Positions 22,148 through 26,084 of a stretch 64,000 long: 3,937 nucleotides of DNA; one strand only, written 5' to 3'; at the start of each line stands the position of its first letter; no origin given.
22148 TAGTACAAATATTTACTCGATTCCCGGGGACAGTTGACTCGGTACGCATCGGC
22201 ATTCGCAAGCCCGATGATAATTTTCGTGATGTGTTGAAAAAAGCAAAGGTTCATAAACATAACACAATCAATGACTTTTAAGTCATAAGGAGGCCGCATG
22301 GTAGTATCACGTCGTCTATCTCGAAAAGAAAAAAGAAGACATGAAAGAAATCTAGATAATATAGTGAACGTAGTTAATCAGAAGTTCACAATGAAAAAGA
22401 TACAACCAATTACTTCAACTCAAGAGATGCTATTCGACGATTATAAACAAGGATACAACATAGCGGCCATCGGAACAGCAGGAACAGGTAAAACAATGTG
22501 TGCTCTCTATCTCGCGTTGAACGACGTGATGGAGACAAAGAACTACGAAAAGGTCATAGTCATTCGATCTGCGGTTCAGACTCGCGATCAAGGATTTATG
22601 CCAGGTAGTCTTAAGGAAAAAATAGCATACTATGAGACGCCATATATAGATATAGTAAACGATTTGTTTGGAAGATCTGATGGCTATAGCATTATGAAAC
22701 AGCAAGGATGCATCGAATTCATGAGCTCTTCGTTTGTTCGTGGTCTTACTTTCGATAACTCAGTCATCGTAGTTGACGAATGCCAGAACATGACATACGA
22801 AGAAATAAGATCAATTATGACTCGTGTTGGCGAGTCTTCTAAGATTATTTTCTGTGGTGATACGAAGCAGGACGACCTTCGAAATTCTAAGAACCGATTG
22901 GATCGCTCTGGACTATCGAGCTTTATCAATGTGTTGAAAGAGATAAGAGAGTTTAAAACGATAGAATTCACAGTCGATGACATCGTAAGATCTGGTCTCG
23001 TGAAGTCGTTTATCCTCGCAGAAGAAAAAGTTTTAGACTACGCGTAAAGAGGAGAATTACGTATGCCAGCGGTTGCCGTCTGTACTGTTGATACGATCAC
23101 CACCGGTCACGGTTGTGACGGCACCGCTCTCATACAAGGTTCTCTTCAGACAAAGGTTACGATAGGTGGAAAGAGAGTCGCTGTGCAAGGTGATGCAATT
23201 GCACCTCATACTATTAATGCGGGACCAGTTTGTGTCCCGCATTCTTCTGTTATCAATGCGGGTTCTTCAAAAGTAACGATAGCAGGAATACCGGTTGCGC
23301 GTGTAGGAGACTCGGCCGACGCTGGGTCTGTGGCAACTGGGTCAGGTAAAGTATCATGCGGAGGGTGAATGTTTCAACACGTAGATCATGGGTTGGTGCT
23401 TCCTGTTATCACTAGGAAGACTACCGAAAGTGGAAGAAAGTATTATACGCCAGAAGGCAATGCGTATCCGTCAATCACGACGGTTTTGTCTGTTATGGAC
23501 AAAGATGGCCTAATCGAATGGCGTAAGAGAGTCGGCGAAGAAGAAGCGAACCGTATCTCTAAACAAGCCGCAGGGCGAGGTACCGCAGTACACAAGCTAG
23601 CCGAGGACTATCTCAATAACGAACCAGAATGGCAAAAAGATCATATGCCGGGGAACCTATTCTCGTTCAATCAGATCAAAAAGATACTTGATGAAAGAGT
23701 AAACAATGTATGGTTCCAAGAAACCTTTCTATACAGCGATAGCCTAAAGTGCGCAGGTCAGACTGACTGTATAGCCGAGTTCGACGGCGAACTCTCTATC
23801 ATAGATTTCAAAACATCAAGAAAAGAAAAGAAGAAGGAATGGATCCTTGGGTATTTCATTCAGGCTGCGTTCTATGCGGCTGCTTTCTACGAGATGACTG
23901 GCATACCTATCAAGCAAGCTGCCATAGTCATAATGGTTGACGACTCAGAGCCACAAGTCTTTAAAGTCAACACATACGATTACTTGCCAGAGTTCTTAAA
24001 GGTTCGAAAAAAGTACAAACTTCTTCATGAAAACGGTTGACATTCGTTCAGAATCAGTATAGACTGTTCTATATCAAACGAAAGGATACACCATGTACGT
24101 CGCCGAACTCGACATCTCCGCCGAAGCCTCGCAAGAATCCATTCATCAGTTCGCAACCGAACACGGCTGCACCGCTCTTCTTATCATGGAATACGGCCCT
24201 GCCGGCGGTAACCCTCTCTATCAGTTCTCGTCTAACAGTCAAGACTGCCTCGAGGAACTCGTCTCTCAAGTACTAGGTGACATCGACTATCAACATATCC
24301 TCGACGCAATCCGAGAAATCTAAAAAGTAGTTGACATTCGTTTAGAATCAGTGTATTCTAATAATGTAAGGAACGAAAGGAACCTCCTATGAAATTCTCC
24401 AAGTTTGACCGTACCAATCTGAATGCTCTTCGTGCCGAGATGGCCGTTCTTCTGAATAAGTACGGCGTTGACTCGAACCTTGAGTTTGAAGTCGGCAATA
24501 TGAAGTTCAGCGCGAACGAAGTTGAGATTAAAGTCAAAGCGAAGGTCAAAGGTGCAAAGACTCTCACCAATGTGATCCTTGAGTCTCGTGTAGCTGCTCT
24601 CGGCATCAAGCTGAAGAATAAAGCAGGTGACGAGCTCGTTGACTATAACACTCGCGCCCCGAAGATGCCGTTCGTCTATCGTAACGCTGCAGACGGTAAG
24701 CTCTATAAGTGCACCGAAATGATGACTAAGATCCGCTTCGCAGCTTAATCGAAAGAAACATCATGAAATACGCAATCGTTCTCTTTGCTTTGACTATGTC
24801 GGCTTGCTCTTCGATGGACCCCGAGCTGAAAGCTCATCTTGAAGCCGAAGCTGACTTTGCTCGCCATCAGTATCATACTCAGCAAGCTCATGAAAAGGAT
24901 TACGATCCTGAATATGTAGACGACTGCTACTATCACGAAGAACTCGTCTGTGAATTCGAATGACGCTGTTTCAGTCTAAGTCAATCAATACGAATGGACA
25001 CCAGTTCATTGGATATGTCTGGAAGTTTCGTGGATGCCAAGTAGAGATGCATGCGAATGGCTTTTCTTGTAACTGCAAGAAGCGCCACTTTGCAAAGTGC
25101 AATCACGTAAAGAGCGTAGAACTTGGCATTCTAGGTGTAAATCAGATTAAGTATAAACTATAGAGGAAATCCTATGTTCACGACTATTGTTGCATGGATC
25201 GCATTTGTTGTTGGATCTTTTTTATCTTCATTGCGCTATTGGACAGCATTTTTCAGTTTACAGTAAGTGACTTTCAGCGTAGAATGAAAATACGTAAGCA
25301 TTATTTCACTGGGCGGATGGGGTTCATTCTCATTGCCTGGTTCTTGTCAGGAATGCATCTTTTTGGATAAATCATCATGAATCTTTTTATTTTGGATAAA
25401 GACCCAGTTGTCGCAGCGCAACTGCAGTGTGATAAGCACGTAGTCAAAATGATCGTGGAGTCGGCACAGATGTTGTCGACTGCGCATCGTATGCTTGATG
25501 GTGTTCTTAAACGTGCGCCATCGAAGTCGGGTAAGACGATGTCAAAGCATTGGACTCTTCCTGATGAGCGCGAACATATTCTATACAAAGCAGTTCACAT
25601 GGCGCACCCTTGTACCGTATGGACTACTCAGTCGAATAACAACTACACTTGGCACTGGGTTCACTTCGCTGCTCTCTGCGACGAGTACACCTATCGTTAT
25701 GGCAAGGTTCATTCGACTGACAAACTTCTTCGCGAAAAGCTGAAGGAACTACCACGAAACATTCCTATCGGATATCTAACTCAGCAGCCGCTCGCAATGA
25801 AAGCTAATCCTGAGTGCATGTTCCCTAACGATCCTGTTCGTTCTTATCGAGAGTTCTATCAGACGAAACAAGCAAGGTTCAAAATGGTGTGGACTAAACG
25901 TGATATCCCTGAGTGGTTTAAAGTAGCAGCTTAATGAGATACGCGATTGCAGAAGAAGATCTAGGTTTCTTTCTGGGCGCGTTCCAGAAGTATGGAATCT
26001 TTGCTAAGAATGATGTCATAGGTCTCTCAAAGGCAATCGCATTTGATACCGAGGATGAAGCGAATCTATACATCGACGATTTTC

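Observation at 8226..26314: Six-copy conserved promoter-operator module with a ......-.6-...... palindrome and a shared 5' leader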

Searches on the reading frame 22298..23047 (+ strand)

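Call 49: search_protein_families(library=pfam, max_evalue=0.01, proteins=[window:22298-23047:+])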
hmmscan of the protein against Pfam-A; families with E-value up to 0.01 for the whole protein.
window:22298-23047:+ (249 aa): 6 families
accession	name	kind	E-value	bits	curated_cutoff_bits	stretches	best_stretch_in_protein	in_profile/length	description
PF02562.22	PhoH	-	4.7e-49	167.1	27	1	34-240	1-202/205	PhoH-like protein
PF00270.35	DEAD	-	1.3e-06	28.7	26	1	39-89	1-51/167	DEAD/DEAH box helicase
PF13245.12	AAA_19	-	5.4e-06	27.1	25.1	1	54-191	13-128/134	AAA domain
PF13604.12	AAA_30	-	2.2e-05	24.7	27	1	56-191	22-127/191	AAA domain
PF13401.12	AAA_22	-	3.7e-05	24.5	27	1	52-189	5-124/130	AAA domain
PF04851.21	ResIII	-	0.0028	18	22.5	0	44-174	18-147/164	Type III restriction enzyme, res subunit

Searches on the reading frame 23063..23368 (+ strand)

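Call 49: search_protein_families(library=pfam, max_evalue=0.01, proteins=[window:23063-23368:+])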
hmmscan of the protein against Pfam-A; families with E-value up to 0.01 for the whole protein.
window:23063-23368:+ (101 aa): 1 family
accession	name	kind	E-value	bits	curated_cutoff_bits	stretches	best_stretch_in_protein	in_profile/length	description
PF05488.18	PAAR_motif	-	4.2e-08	33.7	27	1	24-89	12-66/70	PAAR motif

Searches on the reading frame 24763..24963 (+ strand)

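Call 49: search_protein_families(library=pfam, max_evalue=0.01, proteins=[window:24763-24963:+])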
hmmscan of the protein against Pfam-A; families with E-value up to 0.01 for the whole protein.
window:24763-24963:+ (66 aa): 1 family
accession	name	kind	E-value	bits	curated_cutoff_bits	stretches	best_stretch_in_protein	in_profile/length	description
PF10819.13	DUF2564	-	0.0057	17.5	26.3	1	13-55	21-63/79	Protein of unknown function (DUF2564)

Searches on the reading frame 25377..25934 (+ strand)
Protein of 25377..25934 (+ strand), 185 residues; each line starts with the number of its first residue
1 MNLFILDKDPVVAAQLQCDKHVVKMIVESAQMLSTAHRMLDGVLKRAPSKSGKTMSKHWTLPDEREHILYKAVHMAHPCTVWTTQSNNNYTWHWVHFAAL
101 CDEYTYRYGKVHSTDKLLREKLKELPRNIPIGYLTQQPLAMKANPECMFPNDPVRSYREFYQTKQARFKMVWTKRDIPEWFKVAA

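Call 28: search_protein_families(library=phrogs, max_evalue=0.01, proteins=[window:25377-25934:+])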
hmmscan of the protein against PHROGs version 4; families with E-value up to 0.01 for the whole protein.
window:25377-25934:+ (185 aa): 1 family
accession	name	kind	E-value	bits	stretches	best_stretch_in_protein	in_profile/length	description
phrog_624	-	DNA, RNA and nucleotide metabolism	8.8e-52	177.7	1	1-182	1-158/309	DNA binding protein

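Call 49: search_protein_families(library=pfam, max_evalue=0.01, proteins=[window:25377-25934:+])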
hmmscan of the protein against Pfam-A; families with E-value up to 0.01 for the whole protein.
window:25377-25934:+ (185 aa): 0 families

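Call 77: search_protein_families(library=ncbifam, max_evalue=0.01, proteins=[window:25377-25934:+])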
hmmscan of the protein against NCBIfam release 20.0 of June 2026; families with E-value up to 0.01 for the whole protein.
window:25377-25934:+ (185 aa): 0 families
